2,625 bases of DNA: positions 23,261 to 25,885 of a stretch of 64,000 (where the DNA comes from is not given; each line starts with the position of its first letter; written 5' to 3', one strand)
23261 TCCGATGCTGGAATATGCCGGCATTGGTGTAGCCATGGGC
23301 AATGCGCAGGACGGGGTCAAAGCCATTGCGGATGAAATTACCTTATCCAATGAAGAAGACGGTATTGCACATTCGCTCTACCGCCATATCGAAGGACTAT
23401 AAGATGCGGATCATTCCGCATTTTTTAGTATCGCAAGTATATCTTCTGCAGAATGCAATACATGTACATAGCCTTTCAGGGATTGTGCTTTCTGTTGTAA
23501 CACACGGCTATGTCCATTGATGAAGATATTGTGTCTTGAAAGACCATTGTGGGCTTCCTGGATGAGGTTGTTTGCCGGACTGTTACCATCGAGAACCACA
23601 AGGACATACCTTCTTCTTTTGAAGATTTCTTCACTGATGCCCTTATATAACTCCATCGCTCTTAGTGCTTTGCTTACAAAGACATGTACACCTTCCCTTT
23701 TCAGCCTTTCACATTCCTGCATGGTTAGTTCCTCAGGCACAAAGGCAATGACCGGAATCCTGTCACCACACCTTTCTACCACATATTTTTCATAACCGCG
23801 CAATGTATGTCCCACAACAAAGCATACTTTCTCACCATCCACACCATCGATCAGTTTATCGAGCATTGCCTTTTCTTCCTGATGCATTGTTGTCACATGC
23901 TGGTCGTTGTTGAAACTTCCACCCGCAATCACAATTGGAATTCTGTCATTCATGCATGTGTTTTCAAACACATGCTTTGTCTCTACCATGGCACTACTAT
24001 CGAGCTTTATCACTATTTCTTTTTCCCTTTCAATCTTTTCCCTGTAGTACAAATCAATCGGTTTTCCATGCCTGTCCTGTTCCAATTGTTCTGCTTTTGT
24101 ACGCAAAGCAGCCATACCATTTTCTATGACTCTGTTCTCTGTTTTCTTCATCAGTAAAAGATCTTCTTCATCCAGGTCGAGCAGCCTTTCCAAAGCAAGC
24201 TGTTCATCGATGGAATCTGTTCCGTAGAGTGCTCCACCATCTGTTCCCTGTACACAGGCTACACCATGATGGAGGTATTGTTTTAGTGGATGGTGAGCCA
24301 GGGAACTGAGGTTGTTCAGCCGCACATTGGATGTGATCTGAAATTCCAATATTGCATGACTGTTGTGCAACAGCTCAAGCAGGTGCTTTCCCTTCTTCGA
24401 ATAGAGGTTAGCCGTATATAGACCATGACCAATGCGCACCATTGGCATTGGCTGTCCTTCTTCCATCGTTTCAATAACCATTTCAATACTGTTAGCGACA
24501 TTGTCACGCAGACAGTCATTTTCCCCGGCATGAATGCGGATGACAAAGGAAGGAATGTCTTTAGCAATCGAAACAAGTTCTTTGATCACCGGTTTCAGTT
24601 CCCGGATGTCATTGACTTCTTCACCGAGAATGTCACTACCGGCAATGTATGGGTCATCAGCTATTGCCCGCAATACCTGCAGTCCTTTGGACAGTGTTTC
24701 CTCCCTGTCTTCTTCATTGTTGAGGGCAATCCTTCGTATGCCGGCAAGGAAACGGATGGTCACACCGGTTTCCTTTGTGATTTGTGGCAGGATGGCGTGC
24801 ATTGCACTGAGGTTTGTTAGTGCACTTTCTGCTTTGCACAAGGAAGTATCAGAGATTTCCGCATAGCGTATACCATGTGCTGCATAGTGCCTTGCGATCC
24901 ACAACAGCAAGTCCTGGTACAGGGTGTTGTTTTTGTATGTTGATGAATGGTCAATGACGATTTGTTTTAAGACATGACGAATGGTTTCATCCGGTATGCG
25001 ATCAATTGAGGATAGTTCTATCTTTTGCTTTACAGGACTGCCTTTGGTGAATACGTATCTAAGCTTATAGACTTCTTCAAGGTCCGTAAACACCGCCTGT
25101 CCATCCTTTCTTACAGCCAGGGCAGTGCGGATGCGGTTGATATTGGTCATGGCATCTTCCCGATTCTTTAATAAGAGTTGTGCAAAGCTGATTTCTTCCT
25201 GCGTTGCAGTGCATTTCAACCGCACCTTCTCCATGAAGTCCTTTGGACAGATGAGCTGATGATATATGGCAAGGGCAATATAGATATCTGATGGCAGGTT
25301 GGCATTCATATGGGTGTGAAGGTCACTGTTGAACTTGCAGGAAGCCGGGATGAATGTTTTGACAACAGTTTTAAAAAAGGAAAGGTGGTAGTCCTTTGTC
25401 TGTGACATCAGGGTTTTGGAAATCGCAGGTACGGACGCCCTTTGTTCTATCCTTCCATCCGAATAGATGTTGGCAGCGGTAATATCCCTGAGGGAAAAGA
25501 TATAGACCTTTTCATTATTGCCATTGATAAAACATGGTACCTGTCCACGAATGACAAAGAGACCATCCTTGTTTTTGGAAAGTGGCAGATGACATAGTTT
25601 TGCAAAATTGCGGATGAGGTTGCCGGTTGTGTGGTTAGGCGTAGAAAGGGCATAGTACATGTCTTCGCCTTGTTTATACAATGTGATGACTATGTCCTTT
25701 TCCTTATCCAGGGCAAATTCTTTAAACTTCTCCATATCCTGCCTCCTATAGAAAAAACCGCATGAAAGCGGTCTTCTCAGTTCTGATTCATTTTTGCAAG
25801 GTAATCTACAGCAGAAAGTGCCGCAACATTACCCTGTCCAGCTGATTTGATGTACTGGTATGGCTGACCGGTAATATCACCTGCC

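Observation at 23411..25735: Singleton 774-aa protein: adenosine-deaminase-fold enzyme fused to a SLOG/LOG-like Rossmann sensor domain and an unknown N-terminal domain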

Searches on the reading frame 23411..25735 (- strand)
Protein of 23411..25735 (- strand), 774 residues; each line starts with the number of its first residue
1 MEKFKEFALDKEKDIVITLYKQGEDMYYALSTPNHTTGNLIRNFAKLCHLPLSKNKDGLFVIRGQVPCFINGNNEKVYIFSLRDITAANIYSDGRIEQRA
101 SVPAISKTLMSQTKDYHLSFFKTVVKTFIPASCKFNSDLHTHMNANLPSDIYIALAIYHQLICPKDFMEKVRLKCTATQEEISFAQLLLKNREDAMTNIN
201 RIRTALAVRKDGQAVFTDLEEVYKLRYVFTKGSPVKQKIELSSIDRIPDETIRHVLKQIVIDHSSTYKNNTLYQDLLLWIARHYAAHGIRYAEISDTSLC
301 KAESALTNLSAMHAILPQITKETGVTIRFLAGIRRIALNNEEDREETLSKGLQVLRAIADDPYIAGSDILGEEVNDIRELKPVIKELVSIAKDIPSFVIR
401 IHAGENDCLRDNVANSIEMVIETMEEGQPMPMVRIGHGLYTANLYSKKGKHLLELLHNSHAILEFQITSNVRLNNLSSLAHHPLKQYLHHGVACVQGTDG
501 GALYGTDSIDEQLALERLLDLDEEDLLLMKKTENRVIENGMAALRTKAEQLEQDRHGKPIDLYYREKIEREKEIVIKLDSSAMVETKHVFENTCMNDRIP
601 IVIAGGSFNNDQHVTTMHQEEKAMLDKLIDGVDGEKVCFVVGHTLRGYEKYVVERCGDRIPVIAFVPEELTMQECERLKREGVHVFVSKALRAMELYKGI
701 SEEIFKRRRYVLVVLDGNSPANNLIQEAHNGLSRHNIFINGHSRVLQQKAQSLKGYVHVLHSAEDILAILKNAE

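Call 5: search_protein_families(library=pfam, proteins=[window:23411-25735:-], max_evalue=1)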
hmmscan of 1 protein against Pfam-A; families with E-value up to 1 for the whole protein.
window:23411-25735:- (774 aa): 1 family
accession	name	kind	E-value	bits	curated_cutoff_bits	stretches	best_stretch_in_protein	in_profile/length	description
PF00962.28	A_deaminase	-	4.3e-16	59.4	27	1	280-529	77-305/330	Adenosine deaminase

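Call 6: search_protein_families(library=padloc, proteins=[window:23411-25735:-], max_evalue=1)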
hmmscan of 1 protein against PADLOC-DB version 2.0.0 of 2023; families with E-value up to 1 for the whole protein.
window:23411-25735:- (774 aa): 0 families

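Call 7: search_protein_families(library=ncbifam, proteins=[window:23411-25735:-], max_evalue=1)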
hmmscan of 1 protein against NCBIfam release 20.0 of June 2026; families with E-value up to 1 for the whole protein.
window:23411-25735:- (774 aa): 9 families
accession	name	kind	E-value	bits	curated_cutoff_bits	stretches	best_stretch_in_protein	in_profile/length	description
NF006854.0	PRK09358.3-1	equivalog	4.9e-11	42.3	530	1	433-531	221-314/344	adenosine deaminase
NF006846.0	PRK09358.1-1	equivalog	1.8e-10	40.4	459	1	396-527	191-306/333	adenosine deaminase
TIGR01430.1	aden_deam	equivalog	2.6e-09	36.6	216.55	1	274-527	70-299/323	adenosine deaminase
NF006848.0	PRK09358.1-3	equivalog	1.2e-08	34.6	426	1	264-532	59-304/325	adenosine deaminase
NF006850.0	PRK09358.1-6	equivalog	7.8e-05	21.7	419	1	431-530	212-306/334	adenosine deaminase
NF006849.0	PRK09358.1-5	equivalog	0.0002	20.5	494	1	432-531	223-317/350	adenosine deaminase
NF006847.0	PRK09358.1-2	equivalog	0.0015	17.4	412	1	360-529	170-330/364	adenosine deaminase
NF006856.0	PRK09358.3-3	equivalog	0.0029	16.8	510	1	335-516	136-293/316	adenosine deaminase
NF006859.0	PRK09358.3-6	equivalog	0.01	15.1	549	1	451-508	217-274/299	adenosine deaminase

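Call 8: find_homologous_proteins(query=window:23411-25735:-)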
Query window:23411-25735:- (774 aa): 5616 proteins with E <= 0.001 among 8000 candidates; the best 120 are listed.
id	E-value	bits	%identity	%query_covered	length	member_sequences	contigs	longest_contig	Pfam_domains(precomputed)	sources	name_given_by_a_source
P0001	0.0e+0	1729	99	100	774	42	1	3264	PF00962.29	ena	-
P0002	0.0e+0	1342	78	99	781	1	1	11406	PF00962.29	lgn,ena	-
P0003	0.0e+0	1334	77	99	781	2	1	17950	PF00962.29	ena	-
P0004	0.0e+0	1332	76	100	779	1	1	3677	PF00962.29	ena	-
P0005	0.0e+0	1321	76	100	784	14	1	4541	PF00962.29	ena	-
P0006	0.0e+0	1284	73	100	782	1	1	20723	PF00962.29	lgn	-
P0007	0.0e+0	1279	73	100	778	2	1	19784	PF00962.29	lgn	-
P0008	0.0e+0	1272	75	99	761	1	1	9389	PF00962.29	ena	-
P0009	3.4e-297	1006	75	79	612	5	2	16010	PF00962.29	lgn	-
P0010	4.2e-275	933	55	100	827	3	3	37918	PF00962.29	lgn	-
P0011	2.3e-274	930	55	100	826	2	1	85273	PF00962.29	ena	-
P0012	7.6e-272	922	54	100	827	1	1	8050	PF00962.29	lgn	-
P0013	1.1e-269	915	54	100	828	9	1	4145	PF00962.29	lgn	-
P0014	5.6e-262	889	53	99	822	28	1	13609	PF00962.29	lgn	-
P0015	4.9e-254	863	53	99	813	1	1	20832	PF00962.29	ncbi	-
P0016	2.1e-253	861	51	99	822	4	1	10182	PF00962.29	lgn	-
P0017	6.9e-253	859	51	99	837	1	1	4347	PF00962.29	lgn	-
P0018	8.1e-250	849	51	100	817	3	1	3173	PF00962.29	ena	-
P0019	2.3e-249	848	52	100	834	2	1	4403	PF00962.29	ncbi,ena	-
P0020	2.3e-249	848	50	99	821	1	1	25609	PF00962.29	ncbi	-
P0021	3.6e-249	847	51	100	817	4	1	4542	PF00962.29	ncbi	-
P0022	5.6e-249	846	51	98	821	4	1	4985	PF00962.29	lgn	-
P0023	7.0e-249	846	51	98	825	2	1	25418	PF00962.29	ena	-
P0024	1.4e-248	845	51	99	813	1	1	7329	PF00962.29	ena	-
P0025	6.4e-248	843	52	98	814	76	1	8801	PF00962.29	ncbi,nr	ncbi:MAG: adenosine deaminase [Clostridium sp.]|nr:adenosine deaminase [Clostridium sp.]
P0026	6.4e-247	840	50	100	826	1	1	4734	PF00962.29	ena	-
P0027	7.5e-247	839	50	99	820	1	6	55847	PF00962.29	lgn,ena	-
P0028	8.8e-247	839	50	99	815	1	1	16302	PF00962.29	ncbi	-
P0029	1.1e-246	839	51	100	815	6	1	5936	PF00962.29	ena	-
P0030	1.1e-246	839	50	99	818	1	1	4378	PF00962.29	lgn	-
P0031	1.5e-246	838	50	100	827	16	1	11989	PF00962.29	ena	-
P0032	2.7e-246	838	51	98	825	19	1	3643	PF00962.29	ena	-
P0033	2.7e-246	838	51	100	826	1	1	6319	PF00962.29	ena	-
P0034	2.8e-246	838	50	100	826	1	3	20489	PF00962.29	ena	-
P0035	3.0e-246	837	50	99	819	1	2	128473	PF00962.29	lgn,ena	-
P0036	3.1e-246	837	50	100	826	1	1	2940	PF00962.29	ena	-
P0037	4.3e-246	837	50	99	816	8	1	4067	PF00962.29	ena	-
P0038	6.2e-246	836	50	100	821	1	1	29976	PF00962.29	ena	-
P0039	6.3e-246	836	51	99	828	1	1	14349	PF00962.29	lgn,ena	-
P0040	6.3e-246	836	50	99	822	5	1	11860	PF00962.29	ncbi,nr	ncbi:MAG: adenosine deaminase [Clostridium sp.]|nr:adenosine deaminase [Clostridium sp.]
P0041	6.9e-246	836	50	99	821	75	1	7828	PF00962.29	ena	-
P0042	8.2e-246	836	51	98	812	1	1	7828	PF00962.29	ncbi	-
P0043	8.7e-246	836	50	100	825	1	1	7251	PF00962.29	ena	-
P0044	1.0e-245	836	50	99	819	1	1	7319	PF00962.29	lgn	-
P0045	1.2e-245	836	50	100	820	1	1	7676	PF00962.29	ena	-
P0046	1.4e-245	835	50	100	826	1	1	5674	PF00962.29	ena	-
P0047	1.4e-245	835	50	99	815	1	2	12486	PF00962.29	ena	-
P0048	1.5e-245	835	50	100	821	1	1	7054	PF00962.29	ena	-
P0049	2.0e-245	835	50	100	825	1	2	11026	PF00962.29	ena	-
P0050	2.1e-245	835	50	100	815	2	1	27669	PF00962.29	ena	-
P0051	2.2e-245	835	50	100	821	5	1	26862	PF00962.29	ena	-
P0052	2.4e-245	835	50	100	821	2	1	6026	PF00962.29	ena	-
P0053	3.1e-245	834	50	100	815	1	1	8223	PF00962.29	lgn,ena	-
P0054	3.3e-245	834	50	99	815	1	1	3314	PF00962.29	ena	-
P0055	3.3e-245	834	50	99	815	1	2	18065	PF00962.29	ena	-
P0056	3.5e-245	834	49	100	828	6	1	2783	PF00962.29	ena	-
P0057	4.3e-245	834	50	100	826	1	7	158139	PF00962.29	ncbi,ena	-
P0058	5.5e-245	833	49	100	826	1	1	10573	PF00962.29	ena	-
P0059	6.3e-245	833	50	99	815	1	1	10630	PF00962.29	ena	-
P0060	6.5e-245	833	50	100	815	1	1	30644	PF00962.29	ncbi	ncbi:MAG: adenosine deaminase [Clostridia bacterium]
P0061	6.8e-245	833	50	100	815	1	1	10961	PF00962.29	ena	-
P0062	7.5e-245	833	50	100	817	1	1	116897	PF00962.29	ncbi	-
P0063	7.9e-245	833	49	100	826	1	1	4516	PF00962.29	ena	-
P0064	8.1e-245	833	49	100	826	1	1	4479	PF00962.29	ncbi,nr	ncbi:MAG: hypothetical protein IJI12_08330 [Atopobiaceae bacterium]|nr:hypothetical protein [Atopobi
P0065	8.9e-245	833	49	100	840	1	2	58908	PF00962.29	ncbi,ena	-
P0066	1.0e-244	832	51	99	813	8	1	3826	PF00962.29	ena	-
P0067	1.1e-244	832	50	99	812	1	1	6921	PF00962.29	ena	-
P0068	1.1e-244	832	51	99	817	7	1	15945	PF00962.29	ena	-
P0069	1.2e-244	832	49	100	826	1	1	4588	PF00962.29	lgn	-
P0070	1.3e-244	832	50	100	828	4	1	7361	PF00962.29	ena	-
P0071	1.6e-244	832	50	99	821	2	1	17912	PF00962.29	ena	-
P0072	1.7e-244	832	50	99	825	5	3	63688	PF00962.29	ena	-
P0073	1.7e-244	832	50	99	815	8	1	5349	PF00962.29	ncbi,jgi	jgi:adenosine deaminase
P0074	1.9e-244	832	50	99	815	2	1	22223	PF00962.29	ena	-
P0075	1.9e-244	832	50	99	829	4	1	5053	PF00962.29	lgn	-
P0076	2.6e-244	831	50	98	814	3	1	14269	PF00962.29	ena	-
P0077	3.0e-244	831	51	100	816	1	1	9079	PF00962.29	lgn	-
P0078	3.2e-244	831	51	99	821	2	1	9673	PF00962.29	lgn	-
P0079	4.1e-244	830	50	99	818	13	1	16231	PF00962.29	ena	-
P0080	4.5e-244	830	49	98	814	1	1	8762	PF00962.29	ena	-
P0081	4.5e-244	830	50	99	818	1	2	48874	PF00962.29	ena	-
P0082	4.8e-244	830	50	100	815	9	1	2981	PF00962.29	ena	-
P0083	5.1e-244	830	49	100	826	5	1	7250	PF00962.29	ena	-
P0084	5.4e-244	830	50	99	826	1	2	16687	PF00962.29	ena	-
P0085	5.6e-244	830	51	99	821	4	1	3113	PF00962.29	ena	-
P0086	5.7e-244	830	50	99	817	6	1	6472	PF00962.29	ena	-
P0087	6.2e-244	830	51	98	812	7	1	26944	PF00962.29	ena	-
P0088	7.0e-244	830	49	99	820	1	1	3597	PF00962.29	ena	-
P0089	7.1e-244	830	50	99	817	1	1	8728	PF00962.29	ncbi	-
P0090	7.8e-244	829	49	99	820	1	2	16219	PF00962.29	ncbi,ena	-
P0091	8.4e-244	829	50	99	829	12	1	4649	PF00962.29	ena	-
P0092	9.1e-244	829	51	99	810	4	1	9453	PF00962.29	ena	-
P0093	9.6e-244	829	49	99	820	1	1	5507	PF00962.29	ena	-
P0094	9.6e-244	829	49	99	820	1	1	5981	PF00962.29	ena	-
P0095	1.3e-243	829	50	99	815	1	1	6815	PF00962.29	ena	-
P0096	1.3e-243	829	50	100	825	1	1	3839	PF00962.29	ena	-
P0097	1.7e-243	828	51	98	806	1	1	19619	PF00962.29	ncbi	-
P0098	2.6e-243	828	49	99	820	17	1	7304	PF00962.29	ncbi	-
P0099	3.1e-243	828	50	99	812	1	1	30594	PF00962.29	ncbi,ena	-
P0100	3.1e-243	827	49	99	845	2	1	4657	PF00962.29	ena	-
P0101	3.2e-243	827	50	100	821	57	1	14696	PF00962.29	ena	-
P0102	3.6e-243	827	50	99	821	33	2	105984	PF00962.29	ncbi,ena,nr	ncbi:MAG TPA: adenosine deaminase [Erysipelotrichaceae bacterium]|nr:adenosine deaminase [Erysipelot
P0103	3.8e-243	827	49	99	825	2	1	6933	PF00962.29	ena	-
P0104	4.7e-243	827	49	100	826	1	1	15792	PF00962.29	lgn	-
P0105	5.6e-243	827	51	99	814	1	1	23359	PF00962.29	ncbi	-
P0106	5.6e-243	827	50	100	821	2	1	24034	PF00962.29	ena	-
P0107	6.0e-243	827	49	100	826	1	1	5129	PF00962.29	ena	-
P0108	6.3e-243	826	49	100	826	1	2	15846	PF00962.29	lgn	-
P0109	6.6e-243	826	49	99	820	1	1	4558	PF00962.29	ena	-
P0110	7.4e-243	826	50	99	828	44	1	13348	PF00962.29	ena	-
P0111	7.4e-243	826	50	100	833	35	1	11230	PF00962.29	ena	-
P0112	7.7e-243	826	50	99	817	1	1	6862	PF00962.29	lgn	-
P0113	7.8e-243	826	51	99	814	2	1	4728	PF00962.29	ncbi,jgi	jgi:adenosine deaminase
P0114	8.2e-243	826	51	99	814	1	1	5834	PF00962.29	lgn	-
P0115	8.7e-243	826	49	100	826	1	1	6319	PF00962.29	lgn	-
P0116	9.7e-243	826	50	99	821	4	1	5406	PF00962.29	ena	-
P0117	9.9e-243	826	51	99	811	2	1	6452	PF00962.29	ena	-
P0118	1.1e-242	826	50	99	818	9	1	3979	PF00962.29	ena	-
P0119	1.1e-242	826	49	100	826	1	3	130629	PF00962.29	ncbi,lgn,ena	-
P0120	1.2e-242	826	51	99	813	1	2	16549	PF00962.29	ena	-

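Call 15: search_solved_structures(query=window:23411-25735:-, max_evalue=1, show_alignments=2)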
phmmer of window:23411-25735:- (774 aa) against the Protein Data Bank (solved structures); distinct sequences matched with E-value up to 1: 8.
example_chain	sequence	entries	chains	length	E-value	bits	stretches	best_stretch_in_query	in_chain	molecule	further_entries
6n9m_A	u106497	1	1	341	2.6e-07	32.6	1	432-514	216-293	Adenosine deaminase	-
6n91_A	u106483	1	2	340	2.8e-05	25.9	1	431-507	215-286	Adenosine deaminase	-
3ewc_A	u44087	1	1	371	0.00012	23.8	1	376-530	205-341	Adenosine deaminase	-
2pgf_A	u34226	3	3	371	0.00013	23.7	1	376-530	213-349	adenosine deaminase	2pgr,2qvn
3ewd_A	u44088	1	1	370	0.00013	23.7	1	372-530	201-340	Adenosine deaminase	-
6ii7_A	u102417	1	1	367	0.00072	21.3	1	380-515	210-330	Adenosine deaminase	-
2amx_A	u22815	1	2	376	0.0062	18.2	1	400-528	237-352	adenosine deaminase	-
3rys_A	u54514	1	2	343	0.19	13.2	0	468-515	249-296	Adenosine deaminase 1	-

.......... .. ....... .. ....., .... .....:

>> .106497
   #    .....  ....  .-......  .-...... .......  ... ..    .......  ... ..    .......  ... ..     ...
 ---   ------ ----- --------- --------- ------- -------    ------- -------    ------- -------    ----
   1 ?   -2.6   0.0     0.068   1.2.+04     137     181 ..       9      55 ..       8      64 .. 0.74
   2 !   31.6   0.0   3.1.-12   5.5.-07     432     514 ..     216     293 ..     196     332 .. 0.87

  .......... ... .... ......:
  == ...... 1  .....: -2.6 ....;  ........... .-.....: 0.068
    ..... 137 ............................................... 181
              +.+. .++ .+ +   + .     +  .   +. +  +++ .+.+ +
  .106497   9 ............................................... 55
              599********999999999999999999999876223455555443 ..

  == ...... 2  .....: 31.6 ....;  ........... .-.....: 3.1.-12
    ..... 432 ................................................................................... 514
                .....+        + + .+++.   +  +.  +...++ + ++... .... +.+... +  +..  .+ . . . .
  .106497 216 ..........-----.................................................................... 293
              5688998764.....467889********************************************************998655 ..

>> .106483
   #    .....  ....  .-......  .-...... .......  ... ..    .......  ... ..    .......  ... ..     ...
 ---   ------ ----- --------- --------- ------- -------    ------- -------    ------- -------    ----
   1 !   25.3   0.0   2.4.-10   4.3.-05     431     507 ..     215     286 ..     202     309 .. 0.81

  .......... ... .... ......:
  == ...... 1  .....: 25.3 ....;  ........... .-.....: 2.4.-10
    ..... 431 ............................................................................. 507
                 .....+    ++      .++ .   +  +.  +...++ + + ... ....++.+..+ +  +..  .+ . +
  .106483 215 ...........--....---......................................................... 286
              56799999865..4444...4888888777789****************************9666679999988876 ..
